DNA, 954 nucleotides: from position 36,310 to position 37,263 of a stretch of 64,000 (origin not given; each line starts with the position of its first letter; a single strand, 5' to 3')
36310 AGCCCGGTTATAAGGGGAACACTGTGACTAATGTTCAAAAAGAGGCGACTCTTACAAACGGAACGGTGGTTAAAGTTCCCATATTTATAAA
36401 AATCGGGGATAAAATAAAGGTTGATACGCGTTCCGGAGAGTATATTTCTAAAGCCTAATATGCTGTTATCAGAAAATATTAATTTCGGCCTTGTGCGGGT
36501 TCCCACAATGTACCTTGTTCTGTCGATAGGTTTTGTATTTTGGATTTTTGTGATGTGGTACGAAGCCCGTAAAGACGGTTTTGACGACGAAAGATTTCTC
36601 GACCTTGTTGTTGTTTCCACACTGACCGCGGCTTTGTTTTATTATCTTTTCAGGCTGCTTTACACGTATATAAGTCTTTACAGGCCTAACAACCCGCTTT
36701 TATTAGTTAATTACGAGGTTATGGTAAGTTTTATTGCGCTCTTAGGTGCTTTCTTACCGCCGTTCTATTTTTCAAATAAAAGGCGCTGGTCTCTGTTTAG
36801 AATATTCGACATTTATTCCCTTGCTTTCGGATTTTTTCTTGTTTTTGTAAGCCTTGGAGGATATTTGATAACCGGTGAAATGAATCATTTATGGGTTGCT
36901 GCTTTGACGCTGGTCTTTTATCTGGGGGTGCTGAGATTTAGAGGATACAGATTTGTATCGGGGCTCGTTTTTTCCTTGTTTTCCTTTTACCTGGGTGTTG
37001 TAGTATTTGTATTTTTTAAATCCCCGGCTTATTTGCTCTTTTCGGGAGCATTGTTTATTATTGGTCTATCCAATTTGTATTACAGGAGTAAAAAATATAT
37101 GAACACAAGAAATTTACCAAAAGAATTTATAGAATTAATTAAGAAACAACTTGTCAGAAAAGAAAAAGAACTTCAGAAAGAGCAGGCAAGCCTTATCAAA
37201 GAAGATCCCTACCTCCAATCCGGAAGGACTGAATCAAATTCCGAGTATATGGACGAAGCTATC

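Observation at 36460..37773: Lgt-like membrane domain fused to a DksA/TraR zinc finger, then a single in-frame TAA, then an N-terminally truncated lspA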

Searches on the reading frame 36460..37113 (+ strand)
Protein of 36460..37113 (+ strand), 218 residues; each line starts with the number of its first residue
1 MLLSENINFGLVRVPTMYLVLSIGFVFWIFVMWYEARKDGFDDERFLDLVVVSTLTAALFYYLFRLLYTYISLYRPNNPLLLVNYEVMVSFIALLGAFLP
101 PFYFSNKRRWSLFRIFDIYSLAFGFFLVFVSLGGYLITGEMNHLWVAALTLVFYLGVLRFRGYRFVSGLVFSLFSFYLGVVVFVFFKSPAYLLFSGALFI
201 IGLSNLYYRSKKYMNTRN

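Call 33: search_protein_representatives(alignment_id=A2)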
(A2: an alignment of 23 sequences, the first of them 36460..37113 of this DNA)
Query: 23 sequences, 218 profile positions. Proteins with E-value up to 0.001 (for the whole library): 250; up to 1e-10: 89; up to 1e-30: 40. The best 150 are listed.
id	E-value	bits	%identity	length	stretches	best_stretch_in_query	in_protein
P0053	2.8e-67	243.2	-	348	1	2-217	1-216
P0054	1.4e-61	224.6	-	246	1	1-216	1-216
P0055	2.0e-59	217.5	-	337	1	1-215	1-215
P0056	1.1e-57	211.8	-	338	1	1-213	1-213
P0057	1.8e-57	211.1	-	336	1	1-216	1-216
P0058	5.6e-56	206.2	-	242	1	2-214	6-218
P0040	5.8e-56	206.2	-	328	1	13-218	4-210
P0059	9.5e-56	205.5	-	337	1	2-216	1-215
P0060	1.1e-55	205.3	-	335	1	14-217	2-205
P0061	1.5e-54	201.6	-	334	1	1-217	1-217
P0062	5.2e-53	196.5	-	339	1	2-216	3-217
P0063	1.9e-47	178.3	-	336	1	3-217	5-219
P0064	1.0e-46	176.0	-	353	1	1-217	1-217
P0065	7.7e-46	173.1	-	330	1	1-217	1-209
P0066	2.2e-45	171.6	-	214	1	1-213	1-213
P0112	5.4e-23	98.4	-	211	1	17-213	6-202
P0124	1.1e-16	77.7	-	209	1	17-212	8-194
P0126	2.2e-16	76.8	-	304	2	6-141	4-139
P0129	3.2e-15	73.0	-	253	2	8-206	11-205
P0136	7.6e-12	61.9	-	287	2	12-137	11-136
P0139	9.8e-11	58.3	-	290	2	3-136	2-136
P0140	1.2e-10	58.0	-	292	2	7-144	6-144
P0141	1.5e-10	57.7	-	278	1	15-144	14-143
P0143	1.5e-10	57.7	-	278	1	1-172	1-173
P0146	1.6e-09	54.3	-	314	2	7-202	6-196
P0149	5.9e-09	52.5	-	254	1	1-168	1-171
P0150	6.6e-09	52.3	-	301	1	3-136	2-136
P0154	3.0e-08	50.2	-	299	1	11-136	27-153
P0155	3.8e-08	49.8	-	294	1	19-214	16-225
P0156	4.9e-08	49.5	-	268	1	3-136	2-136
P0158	5.4e-08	49.4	-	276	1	7-204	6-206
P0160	6.8e-08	49.0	-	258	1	8-137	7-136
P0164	8.6e-08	48.7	-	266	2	3-136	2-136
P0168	2.7e-07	47.1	-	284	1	9-136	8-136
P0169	2.7e-07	47.1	-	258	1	11-210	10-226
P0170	3.5e-07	46.7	-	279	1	7-179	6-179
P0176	9.1e-07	45.3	-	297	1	3-214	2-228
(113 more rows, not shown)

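Call 35: search_protein_families(library=pfam, proteins=[P0126, P0129, P0136, P0139, P0140, P0143, P0150, P0156, P0112, P0124], max_evalue=0.01)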
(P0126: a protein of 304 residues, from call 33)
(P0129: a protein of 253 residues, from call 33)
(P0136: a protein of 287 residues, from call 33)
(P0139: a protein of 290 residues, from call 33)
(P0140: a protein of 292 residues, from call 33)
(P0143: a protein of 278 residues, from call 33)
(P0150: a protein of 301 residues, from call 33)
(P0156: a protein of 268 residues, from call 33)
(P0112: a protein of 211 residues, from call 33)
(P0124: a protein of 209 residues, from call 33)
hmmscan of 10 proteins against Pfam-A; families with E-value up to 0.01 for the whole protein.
P0126 (304 aa): 1 family
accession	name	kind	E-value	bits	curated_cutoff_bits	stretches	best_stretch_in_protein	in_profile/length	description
PF01790.23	LGT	-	7.9e-53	179.7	24.9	1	2-237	1-240/240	Prolipoprotein diacylglyceryl transferase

P0129 (253 aa): 2 families
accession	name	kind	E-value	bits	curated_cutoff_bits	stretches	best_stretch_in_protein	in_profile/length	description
PF01790.23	LGT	-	6.8e-36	124.2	24.9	1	9-225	3-223/240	Prolipoprotein diacylglyceryl transferase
PF18169.6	SLATT_6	-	0.0017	18.4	27.1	1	175-237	23-79/176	SMODS and SLOG-associating 2TM effector domain 6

P0136 (287 aa): 1 family
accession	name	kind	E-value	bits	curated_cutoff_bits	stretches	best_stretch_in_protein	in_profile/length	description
PF01790.23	LGT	-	9.2e-53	179.5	24.9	1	3-234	1-239/240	Prolipoprotein diacylglyceryl transferase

P0139 (290 aa): 1 family
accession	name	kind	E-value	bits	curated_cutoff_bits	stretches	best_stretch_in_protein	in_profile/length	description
PF01790.23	LGT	-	1.8e-35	122.9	24.9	1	3-246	1-238/240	Prolipoprotein diacylglyceryl transferase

P0140 (292 aa): 1 family
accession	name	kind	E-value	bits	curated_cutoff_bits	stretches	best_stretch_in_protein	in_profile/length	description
PF01790.23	LGT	-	6.8e-32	111.1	24.9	1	3-242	1-238/240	Prolipoprotein diacylglyceryl transferase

P0143 (278 aa): 1 family
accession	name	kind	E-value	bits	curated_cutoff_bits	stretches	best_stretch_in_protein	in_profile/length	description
PF01790.23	LGT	-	5.6e-28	98.3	24.9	1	4-137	1-133/240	Prolipoprotein diacylglyceryl transferase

P0150 (301 aa): 1 family
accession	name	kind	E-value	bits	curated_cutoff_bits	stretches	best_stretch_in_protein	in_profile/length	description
PF01790.23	LGT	-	1.5e-38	133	24.9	1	3-250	1-239/240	Prolipoprotein diacylglyceryl transferase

P0156 (268 aa): 1 family
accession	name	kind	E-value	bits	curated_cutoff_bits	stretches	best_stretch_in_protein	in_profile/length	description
PF01790.23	LGT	-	3.3e-26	92.5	24.9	1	3-237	1-233/240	Prolipoprotein diacylglyceryl transferase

P0112 (211 aa): 0 families

P0124 (209 aa): 0 families

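Call 37: list_cluster_members(proteins=[P0126, P0129, P0136, P0139, P0140, P0143, P0150, P0156, P0164, P0168])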
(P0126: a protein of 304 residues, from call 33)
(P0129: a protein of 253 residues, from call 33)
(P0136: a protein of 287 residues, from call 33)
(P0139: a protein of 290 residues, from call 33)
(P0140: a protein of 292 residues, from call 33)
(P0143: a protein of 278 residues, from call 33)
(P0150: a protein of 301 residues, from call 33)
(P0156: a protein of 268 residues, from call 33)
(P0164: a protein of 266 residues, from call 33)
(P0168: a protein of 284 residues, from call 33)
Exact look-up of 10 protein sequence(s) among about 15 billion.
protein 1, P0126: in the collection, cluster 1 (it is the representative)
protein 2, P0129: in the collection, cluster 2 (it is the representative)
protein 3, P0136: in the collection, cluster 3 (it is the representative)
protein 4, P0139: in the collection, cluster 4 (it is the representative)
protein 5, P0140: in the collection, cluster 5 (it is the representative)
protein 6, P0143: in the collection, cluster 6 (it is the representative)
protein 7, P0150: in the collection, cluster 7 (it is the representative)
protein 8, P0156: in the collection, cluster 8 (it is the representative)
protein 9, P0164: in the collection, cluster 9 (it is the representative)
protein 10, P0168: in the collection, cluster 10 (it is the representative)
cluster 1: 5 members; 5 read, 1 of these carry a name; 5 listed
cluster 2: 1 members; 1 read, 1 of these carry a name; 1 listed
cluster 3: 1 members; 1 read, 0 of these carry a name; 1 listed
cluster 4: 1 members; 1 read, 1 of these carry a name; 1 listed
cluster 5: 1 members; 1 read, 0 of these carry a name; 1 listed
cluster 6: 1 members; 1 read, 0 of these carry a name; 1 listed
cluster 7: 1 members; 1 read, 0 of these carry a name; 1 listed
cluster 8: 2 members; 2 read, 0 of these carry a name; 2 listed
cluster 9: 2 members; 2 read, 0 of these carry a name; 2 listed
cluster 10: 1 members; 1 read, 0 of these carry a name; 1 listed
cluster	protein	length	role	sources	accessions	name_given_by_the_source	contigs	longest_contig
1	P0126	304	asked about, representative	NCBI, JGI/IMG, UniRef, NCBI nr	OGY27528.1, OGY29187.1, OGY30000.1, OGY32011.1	MAG: prolipoprotein diacylglyceryl transferase [Candidatus Woykebacteria bacterium ... | Phosphatidylglycerol--prolipoprotein diacylglyceryl transferase n=2 Tax=Candidatus ...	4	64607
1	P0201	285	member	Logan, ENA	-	-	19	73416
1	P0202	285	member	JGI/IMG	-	-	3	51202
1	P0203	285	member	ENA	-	-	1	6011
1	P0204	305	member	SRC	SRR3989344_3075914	-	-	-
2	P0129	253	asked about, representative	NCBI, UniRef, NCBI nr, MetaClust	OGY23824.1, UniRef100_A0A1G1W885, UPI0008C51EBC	MAG: hypothetical protein A2Y57_03570 [Candidatus Woykebacteria bacterium RBG_13_40_7b] | Prolipoprotein diacylglyceryl transferase n=1 Tax=Candidatus Woykebacteria bacterium ... | status=active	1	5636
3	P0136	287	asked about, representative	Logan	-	-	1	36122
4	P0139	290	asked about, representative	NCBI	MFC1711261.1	prolipoprotein diacylglyceryl transferase [Patescibacteria group bacterium]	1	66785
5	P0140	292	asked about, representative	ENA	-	-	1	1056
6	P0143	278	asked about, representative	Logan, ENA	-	-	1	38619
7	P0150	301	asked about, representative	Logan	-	-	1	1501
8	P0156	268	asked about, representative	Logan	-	-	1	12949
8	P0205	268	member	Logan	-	-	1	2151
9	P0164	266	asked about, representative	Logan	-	-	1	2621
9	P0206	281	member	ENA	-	-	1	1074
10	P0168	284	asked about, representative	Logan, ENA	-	-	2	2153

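Call 38: find_encoding_contigs(protein=P0126, flank=4000, max_places=2)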
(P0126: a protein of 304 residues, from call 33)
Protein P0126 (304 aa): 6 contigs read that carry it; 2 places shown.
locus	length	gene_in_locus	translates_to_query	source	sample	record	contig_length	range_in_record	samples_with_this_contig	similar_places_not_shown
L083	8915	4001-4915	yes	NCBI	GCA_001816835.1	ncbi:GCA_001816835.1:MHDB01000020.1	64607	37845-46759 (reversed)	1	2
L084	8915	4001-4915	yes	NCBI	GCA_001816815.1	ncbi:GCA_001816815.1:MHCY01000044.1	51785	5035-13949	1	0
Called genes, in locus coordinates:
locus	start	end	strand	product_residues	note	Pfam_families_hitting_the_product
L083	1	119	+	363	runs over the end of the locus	PF01321:Creatinase_N, PF00557:Peptidase_M24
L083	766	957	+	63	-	-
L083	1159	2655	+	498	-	PF02789:Peptidase_M17_N, PF00883:Peptidase_M17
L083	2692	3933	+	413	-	PF05977:MFS_3, PF07690:MFS_1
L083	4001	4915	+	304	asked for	PF01790:LGT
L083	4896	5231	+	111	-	PF01258:zf-dskA_traR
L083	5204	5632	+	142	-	PF01252:Peptidase_A8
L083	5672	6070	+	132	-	PF00072:Response_reg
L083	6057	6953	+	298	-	PF01479:S4, PF00849:PseudoU_synth_2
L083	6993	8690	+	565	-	PF00999:Na_H_Exchanger, PF02254:TrkA_N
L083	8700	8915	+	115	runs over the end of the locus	PF12647:RNHCP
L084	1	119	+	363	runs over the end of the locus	PF01321:Creatinase_N, PF00557:Peptidase_M24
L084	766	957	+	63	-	-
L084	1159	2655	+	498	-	PF02789:Peptidase_M17_N, PF00883:Peptidase_M17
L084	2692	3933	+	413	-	PF05977:MFS_3, PF07690:MFS_1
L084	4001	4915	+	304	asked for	PF01790:LGT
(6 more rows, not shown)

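Call 39: find_encoding_contigs(protein=P0139, flank=4000, max_places=2)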
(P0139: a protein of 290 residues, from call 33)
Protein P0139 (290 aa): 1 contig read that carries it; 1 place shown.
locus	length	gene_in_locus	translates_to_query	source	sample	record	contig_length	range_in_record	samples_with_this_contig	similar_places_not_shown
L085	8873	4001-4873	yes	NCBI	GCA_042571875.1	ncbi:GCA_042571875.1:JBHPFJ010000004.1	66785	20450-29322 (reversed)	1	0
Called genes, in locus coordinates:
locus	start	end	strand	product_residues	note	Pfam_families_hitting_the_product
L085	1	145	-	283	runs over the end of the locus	-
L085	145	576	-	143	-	PF09136:Glucodextran_B (weak)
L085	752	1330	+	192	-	PF13483:Lactamase_B_3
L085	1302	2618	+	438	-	PF00772:DnaB, PF13481:AAA_25, PF03796:DnaB_C, PF06745:ATPase (weak)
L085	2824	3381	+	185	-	PF08207:EFP_N, PF01132:EFP, PF09285:Elong-fact-P_C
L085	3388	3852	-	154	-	-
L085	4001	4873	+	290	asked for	PF01790:LGT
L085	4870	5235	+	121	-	PF01258:zf-dskA_traR (weak)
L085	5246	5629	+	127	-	PF01252:Peptidase_A8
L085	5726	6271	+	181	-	PF01464:SLT (weak), PF06737:Transglycosylas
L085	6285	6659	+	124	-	-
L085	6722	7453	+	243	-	PF00849:PseudoU_synth_2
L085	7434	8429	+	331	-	PF13399:LytR_C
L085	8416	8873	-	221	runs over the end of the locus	PF13174:TPR_6 (faint), PF14559:TPR_19 (weak), PF00515:TPR_1, PF07719:TPR_2 (weak), PF13181:TPR_8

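Call 80: list_cluster_members(proteins=[P0141, P0146, P0149, P0154, P0155, P0158, P0160, P0169, P0170, P0176])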
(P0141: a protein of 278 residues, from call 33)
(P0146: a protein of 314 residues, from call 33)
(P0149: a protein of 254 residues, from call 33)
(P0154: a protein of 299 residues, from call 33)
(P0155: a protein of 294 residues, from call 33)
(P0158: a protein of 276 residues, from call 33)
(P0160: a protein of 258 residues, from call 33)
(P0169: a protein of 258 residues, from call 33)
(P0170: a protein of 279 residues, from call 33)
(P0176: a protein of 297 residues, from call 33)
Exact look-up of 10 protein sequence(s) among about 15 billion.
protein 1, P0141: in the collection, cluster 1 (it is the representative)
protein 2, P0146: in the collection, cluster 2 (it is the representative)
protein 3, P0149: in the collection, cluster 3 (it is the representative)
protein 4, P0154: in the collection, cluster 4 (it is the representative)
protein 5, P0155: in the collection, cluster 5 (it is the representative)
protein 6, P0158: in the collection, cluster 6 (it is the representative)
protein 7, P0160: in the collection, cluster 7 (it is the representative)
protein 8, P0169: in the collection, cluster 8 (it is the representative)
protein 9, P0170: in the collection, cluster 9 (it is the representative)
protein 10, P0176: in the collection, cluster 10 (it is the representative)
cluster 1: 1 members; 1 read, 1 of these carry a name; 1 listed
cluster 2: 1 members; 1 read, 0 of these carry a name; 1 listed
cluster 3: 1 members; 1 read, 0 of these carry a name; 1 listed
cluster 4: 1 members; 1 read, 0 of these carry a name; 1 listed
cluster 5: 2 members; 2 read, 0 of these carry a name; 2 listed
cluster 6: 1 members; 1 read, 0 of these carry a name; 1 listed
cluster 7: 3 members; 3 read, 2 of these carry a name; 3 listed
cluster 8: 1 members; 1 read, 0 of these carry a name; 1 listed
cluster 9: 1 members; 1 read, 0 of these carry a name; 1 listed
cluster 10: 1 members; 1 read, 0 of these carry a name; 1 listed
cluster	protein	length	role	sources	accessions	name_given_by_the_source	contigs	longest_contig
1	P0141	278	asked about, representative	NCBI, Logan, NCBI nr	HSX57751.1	MAG TPA: prolipoprotein diacylglyceryl transferase [Candidatus Saccharimonadales ... | prolipoprotein diacylglyceryl transferase [Candidatus Saccharimonadales bacterium]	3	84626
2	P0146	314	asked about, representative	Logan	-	-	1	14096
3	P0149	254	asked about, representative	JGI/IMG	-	-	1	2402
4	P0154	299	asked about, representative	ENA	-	-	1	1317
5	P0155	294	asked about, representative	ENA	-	-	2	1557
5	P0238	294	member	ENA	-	-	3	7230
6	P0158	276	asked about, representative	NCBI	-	-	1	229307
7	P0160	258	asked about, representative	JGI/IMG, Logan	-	phosphatidylglycerol:prolipoprotein diacylglycerol transferase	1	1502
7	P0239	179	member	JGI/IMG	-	phosphatidylglycerol:prolipoprotein diacylglycerol transferase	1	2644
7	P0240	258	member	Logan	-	-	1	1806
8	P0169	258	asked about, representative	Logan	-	-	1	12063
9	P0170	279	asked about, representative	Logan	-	-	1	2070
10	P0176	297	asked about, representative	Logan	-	-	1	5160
